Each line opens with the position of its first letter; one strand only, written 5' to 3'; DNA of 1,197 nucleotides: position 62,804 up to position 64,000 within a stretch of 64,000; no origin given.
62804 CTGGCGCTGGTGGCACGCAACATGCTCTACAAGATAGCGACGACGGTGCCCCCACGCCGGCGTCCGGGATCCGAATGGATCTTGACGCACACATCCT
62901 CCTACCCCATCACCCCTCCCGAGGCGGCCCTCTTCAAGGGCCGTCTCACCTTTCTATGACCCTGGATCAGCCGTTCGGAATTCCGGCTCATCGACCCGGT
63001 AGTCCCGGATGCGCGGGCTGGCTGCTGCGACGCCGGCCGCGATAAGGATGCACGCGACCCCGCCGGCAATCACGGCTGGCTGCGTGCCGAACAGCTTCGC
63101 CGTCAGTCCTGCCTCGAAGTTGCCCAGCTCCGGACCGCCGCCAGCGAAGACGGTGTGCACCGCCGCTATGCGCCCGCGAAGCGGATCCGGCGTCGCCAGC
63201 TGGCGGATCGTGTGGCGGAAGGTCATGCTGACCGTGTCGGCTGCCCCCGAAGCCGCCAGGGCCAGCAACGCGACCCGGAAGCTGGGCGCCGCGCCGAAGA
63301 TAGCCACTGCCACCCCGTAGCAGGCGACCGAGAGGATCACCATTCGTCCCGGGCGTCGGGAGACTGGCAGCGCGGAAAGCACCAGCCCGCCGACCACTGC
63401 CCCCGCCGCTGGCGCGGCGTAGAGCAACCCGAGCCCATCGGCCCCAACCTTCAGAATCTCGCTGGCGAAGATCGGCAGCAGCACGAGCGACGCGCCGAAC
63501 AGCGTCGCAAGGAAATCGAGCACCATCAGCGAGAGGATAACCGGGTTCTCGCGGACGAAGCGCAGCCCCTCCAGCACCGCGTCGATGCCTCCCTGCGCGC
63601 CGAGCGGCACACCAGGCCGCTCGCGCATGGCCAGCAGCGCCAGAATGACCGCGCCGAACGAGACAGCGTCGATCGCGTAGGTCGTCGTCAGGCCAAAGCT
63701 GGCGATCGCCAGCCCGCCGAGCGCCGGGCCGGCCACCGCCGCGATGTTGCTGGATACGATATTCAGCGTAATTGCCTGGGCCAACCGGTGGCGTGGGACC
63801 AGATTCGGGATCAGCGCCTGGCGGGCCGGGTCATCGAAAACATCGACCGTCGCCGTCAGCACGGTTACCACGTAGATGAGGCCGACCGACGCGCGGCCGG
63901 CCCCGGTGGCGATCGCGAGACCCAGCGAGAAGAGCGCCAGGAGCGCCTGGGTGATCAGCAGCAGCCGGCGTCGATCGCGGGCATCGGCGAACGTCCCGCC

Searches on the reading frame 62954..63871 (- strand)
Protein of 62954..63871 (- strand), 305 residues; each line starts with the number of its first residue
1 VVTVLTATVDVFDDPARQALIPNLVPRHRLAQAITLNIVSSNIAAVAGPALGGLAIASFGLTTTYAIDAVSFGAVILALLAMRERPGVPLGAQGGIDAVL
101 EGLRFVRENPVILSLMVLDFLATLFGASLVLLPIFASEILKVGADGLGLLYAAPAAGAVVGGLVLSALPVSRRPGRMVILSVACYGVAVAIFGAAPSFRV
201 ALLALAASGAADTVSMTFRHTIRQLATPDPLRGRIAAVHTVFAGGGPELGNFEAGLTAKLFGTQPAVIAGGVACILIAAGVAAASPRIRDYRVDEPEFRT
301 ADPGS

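Call 11: search_protein_families(library=pfam, proteins=[window:62954-63871:-])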
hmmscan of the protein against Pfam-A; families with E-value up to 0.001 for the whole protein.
window:62954-63871:- (305 aa): 2 families
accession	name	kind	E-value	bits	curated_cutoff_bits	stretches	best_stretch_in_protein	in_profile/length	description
PF05977.19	MFS_3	-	1.6e-36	126.3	27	1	12-289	119-396/524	Transmembrane secretion effector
PF07690.21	MFS_1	-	2.8e-21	76.3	33.4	2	14-194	103-285/347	Major Facilitator Superfamily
